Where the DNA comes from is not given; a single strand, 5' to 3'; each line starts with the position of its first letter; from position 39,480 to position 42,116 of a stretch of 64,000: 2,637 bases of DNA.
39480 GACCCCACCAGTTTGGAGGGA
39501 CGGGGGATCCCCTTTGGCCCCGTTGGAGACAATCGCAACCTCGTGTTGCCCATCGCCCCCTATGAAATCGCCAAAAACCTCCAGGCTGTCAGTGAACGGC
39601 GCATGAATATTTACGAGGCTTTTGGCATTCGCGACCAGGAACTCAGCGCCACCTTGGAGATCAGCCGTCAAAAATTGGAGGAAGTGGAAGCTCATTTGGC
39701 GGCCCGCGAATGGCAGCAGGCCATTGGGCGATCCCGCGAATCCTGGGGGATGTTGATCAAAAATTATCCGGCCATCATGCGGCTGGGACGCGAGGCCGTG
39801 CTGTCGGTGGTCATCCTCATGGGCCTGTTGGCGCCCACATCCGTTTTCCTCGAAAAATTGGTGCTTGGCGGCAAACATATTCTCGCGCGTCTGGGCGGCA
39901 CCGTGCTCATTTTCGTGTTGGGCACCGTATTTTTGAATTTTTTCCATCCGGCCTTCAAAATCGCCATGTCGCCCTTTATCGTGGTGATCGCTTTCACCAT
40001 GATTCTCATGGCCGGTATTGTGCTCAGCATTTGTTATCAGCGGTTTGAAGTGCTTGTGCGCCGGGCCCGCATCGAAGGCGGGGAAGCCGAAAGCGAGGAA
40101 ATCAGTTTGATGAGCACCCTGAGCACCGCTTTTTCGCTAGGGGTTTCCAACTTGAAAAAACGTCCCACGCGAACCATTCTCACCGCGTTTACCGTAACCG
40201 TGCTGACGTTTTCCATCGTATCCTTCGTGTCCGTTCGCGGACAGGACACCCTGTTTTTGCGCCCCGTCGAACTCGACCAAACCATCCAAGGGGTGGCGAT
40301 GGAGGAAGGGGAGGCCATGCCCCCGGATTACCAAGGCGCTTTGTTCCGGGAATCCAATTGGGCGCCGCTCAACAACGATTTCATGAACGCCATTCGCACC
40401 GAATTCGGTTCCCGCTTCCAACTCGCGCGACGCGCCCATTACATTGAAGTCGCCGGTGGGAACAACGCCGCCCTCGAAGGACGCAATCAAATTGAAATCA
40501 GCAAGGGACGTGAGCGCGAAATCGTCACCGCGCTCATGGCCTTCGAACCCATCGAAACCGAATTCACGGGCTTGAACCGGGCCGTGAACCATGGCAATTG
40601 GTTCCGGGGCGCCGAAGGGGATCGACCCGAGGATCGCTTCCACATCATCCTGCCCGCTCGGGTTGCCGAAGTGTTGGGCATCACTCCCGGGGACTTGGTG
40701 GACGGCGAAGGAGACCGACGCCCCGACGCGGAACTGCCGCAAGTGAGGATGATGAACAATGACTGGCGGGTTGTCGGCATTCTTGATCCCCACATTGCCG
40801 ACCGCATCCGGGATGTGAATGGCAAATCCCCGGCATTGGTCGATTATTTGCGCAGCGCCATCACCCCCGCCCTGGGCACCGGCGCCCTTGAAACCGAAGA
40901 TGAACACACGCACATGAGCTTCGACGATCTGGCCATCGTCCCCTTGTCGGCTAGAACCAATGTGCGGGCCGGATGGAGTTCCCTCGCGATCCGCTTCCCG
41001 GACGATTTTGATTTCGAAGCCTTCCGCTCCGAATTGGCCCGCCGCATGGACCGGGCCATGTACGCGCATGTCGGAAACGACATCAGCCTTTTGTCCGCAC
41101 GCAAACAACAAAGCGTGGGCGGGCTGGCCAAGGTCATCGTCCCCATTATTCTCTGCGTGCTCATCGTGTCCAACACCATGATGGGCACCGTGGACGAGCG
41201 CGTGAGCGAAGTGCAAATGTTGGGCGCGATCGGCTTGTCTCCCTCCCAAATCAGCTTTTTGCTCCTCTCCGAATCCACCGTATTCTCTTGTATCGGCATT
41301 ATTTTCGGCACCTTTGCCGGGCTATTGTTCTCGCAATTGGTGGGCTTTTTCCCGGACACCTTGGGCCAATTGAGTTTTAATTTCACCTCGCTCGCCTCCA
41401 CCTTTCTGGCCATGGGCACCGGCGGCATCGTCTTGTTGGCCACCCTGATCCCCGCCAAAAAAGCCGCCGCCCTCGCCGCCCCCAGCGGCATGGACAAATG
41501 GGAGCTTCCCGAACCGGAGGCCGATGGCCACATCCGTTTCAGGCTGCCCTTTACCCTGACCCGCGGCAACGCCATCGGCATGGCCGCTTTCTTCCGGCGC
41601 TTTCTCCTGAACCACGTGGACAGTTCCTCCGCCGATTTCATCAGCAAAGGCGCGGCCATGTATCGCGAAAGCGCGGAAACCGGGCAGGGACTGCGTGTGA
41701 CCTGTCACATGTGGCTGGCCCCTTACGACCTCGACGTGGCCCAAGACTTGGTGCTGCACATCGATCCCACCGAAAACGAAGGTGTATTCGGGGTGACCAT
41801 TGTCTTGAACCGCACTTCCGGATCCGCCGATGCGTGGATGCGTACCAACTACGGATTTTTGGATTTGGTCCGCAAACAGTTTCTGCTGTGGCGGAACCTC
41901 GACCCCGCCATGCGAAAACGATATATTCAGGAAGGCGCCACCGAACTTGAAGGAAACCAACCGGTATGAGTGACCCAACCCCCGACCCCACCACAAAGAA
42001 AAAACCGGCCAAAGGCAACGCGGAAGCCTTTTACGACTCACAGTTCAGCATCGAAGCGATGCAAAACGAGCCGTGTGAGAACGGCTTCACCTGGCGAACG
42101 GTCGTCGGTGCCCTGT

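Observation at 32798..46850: Second, permuted paralogous copy of the same six-component module, ending in an OprO/P-type porin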

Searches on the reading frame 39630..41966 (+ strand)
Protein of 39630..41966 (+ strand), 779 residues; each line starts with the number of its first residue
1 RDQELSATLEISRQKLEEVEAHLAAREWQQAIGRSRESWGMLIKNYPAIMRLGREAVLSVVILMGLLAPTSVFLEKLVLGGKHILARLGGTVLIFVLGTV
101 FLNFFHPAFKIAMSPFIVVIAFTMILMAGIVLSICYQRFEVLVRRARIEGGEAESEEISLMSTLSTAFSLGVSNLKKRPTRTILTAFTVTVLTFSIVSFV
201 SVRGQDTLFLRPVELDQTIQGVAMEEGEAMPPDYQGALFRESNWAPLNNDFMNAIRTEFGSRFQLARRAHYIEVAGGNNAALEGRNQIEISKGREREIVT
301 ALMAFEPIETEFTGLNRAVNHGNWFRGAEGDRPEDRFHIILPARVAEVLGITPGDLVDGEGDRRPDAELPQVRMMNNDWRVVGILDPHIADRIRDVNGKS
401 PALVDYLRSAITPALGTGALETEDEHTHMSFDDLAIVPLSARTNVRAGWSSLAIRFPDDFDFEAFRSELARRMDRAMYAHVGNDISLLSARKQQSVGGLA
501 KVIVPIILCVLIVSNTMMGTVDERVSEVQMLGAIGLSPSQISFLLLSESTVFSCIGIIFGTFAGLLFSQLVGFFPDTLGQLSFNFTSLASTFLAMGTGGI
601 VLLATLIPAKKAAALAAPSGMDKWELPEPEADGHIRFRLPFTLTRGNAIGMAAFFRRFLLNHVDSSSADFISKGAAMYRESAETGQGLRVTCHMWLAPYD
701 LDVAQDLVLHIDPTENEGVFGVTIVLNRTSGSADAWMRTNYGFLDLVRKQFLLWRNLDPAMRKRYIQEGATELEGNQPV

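Call 82: search_protein_families(library=padloc, proteins=[window:39630-41966:+], max_evalue=0.01)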
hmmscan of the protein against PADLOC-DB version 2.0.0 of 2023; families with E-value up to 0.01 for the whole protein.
window:39630-41966:+ (779 aa): 2 families
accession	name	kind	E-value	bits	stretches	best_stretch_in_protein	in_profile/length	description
PDLC01991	CARF_m8--CARF_LolE_TM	-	2.2e-45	153.1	1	9-727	28-656/810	-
PDLC01990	CARF_m8--CARF_Beta-galactosidase_LolE_TM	-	1.7e-11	40.2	2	500-651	1414-1564/1791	-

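Call 93: search_protein_representatives(protein=window:39630-41966:+)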
Query: 779 residues. Proteins with E-value up to 0.001 (for the whole library): 2540; up to 1e-10: 1468; up to 1e-30: 997. The best 150 are listed.
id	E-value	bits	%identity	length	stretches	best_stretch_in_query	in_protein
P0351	0.0e+00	1289.1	74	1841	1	1-778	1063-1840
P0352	3.6e-292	987.6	61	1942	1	1-775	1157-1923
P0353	1.8e-283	958.9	58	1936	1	1-776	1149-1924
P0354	1.1e-280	949.6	59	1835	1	1-771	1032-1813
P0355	2.2e-279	945.4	59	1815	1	1-775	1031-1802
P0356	2.5e-275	932.0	59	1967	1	2-771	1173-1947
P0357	4.5e-275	931.1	58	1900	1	2-771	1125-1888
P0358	7.0e-271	917.2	61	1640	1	2-772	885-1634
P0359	4.2e-268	908.1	58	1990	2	2-480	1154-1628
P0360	5.7e-264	894.4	57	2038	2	368-775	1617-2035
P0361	7.4e-264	894.0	57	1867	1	1-771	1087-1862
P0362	1.2e-262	890.0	57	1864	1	21-774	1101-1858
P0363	2.0e-261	886.0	57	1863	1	7-774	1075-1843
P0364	1.5e-260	883.1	58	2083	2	351-772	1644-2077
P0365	1.2e-259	880.2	55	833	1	2-772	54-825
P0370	1.1e-250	850.4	55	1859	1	3-774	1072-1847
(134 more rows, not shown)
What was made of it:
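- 41487..41966 (+): Conserved cytoplasmic C-terminal domain of the giant protein (residues 1700-1859); no known family. Retained across about 1,000 representative clusters (call 93).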

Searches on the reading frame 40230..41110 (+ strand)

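Call 72: search_protein_families(library=pfam, proteins=[window:40230-41110:+], max_evalue=1)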
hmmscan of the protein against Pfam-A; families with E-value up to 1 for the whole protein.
window:40230-41110:+ (293 aa): 1 family
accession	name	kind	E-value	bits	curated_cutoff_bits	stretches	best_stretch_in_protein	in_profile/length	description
PF04014.23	MazE_antitoxin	-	0.037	14.4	24.7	1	139-157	10-28/48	Antidote-toxin recognition MazE, bacterial antitoxin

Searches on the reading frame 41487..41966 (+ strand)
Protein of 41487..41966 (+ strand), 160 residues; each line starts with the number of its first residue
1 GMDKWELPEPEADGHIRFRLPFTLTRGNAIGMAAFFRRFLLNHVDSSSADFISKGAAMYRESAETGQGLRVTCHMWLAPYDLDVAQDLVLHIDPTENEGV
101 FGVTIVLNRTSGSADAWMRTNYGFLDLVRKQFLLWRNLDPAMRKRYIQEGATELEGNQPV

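Call 72: search_protein_families(library=pfam, proteins=[window:41487-41966:+], max_evalue=1)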
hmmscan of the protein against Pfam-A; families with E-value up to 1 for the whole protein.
window:41487-41966:+ (160 aa): 0 families

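Call 81: search_solved_structures(query=A4, max_evalue=10)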
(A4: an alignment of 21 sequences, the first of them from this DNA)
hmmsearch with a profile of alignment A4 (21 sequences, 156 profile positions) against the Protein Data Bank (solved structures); distinct sequences matched with E-value up to 10: 1.
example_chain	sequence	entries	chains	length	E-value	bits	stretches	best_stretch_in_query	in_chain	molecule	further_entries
5fmf_1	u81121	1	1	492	1.1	12.1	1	126-154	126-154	DNA REPAIR HELICASE RAD25, SSL2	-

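Call 82: search_protein_families(library=padloc, proteins=[window:41487-41966:+], max_evalue=0.01)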
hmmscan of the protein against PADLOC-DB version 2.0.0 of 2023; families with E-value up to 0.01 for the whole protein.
window:41487-41966:+ (160 aa): 0 families
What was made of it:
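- On CARF_m8-LolE_TM (PADLOC PDLC01991): The tail alone hits nothing (calls 72, 81, 82).
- The cytoplasmic tail alone hits nothing (calls 72, 81, 82).
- Tried and rejected: A profile of the giant protein's cytoplasmic tail finds no solved structure, and the tail sequences find no Pfam or PADLOC family (calls 72, 81, 82).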
